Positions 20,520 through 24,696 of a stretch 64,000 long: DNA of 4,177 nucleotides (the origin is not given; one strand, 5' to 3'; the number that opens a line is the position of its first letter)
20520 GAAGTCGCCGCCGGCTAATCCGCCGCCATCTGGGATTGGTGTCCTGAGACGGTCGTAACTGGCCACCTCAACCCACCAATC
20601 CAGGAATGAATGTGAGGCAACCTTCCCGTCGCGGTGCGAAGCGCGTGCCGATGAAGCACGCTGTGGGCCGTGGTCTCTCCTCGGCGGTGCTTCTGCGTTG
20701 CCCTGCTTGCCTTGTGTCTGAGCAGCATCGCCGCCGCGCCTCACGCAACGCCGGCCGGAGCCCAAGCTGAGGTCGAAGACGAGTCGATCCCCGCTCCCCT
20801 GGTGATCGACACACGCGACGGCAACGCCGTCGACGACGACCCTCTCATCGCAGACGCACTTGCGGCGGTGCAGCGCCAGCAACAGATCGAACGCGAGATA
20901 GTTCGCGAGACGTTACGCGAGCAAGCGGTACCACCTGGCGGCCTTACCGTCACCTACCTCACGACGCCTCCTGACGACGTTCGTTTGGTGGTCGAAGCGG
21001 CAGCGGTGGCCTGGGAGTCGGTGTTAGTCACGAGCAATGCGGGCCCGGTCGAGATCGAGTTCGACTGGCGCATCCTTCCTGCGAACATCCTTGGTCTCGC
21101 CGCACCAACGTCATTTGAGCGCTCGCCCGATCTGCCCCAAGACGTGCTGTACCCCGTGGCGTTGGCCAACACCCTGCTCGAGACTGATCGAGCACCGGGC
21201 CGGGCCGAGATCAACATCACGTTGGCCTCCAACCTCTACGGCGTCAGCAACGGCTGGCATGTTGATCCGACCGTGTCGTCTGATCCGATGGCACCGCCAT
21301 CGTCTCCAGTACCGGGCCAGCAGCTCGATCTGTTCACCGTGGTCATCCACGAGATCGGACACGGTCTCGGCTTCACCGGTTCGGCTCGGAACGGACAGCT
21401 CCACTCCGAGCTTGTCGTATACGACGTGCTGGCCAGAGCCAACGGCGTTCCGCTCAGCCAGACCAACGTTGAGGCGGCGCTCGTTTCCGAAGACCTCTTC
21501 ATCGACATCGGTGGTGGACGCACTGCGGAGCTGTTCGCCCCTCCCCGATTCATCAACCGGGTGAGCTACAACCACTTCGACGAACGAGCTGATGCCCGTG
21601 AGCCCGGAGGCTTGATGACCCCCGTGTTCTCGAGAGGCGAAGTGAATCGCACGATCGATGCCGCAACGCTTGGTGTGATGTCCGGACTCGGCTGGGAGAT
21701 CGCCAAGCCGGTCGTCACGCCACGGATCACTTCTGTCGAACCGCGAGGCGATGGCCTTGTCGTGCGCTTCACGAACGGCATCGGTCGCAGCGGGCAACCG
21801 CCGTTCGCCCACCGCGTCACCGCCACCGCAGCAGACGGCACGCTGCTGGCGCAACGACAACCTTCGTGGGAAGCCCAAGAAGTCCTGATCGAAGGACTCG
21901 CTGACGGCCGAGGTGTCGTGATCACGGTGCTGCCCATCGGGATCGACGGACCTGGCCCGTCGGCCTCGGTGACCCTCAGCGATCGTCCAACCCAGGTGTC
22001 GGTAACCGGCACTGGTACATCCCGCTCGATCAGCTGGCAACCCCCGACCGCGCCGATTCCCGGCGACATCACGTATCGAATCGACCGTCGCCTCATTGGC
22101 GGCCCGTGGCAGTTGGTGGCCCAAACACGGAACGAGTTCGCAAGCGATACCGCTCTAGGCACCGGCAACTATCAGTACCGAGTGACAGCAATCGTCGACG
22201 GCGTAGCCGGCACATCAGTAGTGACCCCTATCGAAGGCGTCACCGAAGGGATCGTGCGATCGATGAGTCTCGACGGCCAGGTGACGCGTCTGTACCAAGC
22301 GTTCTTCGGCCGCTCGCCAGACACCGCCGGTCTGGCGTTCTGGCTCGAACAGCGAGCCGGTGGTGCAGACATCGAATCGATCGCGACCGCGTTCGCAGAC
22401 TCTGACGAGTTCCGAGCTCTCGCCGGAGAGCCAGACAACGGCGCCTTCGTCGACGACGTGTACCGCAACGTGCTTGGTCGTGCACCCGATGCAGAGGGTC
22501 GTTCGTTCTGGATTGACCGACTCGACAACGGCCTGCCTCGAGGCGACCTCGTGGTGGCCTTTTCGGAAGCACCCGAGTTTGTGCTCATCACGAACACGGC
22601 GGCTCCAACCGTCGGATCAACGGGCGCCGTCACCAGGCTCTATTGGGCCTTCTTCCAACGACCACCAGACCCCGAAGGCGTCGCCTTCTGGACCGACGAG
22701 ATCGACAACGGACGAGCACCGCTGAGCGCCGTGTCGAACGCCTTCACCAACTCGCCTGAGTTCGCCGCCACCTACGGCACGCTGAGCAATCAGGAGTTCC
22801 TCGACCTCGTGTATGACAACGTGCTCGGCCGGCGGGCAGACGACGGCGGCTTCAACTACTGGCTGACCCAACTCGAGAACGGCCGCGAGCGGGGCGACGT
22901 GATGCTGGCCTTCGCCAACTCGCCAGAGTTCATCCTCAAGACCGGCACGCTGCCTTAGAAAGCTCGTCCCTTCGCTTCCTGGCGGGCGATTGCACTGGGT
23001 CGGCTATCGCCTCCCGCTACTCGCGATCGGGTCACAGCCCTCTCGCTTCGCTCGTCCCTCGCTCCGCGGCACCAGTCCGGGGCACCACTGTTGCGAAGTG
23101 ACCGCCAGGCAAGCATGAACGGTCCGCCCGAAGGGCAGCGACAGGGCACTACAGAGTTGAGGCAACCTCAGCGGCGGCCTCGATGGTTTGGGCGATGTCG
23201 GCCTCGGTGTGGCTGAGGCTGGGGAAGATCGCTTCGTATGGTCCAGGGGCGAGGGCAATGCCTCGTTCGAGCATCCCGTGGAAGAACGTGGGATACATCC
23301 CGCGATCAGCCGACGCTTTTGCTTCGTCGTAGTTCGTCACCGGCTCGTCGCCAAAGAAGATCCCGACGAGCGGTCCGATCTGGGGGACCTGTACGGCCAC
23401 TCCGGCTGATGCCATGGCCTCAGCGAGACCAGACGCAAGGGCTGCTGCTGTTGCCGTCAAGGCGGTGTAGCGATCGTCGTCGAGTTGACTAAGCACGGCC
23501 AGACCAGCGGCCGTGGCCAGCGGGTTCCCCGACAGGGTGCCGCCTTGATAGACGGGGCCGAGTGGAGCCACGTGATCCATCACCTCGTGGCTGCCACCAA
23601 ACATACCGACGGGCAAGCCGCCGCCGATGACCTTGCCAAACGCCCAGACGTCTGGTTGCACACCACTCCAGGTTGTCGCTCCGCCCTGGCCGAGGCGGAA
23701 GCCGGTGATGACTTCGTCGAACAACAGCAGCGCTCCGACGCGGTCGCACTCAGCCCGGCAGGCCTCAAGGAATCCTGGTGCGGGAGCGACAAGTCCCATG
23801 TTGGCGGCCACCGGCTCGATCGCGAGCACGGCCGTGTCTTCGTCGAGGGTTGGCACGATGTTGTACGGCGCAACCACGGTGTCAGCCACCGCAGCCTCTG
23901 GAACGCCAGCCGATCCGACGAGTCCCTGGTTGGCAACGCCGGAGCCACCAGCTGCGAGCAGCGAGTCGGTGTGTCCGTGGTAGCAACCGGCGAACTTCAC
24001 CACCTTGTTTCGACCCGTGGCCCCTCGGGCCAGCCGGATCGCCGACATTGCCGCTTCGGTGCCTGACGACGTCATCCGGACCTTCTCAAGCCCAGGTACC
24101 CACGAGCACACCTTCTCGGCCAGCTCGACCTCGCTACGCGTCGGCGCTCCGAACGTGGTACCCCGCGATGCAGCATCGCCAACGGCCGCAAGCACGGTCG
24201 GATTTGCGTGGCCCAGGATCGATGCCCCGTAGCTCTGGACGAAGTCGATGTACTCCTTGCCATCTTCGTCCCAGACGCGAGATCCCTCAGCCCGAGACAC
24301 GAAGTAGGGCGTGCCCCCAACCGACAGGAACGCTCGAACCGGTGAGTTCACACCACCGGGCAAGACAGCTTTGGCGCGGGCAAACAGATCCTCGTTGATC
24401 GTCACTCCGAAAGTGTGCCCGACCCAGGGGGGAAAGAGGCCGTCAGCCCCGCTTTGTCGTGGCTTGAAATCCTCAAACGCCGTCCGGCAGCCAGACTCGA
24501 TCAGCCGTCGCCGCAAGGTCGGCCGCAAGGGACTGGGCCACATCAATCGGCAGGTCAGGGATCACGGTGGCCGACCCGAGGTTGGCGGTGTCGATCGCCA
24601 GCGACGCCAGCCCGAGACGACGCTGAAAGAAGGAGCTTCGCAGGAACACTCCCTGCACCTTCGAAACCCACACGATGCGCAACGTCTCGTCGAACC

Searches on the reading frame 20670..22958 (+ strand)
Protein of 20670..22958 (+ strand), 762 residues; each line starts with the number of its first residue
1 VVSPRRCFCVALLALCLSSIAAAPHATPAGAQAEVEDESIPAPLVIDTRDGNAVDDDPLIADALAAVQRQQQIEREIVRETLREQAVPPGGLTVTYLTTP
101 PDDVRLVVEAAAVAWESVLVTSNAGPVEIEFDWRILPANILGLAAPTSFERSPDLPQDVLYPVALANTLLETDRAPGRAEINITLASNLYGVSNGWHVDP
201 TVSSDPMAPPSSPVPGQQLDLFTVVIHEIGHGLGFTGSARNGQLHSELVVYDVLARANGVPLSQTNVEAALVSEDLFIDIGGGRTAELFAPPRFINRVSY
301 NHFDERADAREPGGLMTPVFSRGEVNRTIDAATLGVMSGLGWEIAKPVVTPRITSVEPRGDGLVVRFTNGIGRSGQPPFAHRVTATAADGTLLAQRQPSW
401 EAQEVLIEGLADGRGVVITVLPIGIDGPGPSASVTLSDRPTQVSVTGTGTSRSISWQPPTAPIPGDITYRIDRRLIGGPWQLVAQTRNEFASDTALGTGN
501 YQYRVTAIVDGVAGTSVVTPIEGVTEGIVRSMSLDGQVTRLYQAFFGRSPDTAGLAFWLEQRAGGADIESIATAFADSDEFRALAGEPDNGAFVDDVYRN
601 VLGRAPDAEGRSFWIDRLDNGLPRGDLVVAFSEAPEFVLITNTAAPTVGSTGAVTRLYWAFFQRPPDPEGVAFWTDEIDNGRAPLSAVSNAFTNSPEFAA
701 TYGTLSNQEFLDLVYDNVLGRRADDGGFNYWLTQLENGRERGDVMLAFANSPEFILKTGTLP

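Call 4: search_protein_families(library=pfam, proteins=[window:20670-22958:+], max_evalue=0.01)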
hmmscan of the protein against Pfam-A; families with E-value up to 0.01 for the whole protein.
window:20670-22958:+ (762 aa): 2 families
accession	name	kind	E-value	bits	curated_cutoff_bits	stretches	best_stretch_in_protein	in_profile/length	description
PF13946.11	DUF4214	-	6.4e-55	183.6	23.2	4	690-755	2-69/72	Domain of unknown function (DUF4214)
PF00413.30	Peptidase_M10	-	0.0033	17.8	24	1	216-245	103-132/159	Matrixin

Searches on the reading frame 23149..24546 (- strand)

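Call 59: search_protein_families(library=pfam, proteins=[window:23149-24546:-], max_evalue=0.00001)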
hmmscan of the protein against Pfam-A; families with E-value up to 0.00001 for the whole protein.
window:23149-24546:- (465 aa): 1 family
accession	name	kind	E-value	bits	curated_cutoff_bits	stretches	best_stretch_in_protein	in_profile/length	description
PF00202.27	Aminotran_3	-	2.4e-70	237.7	30.5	1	79-457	9-398/403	Aminotransferase class-III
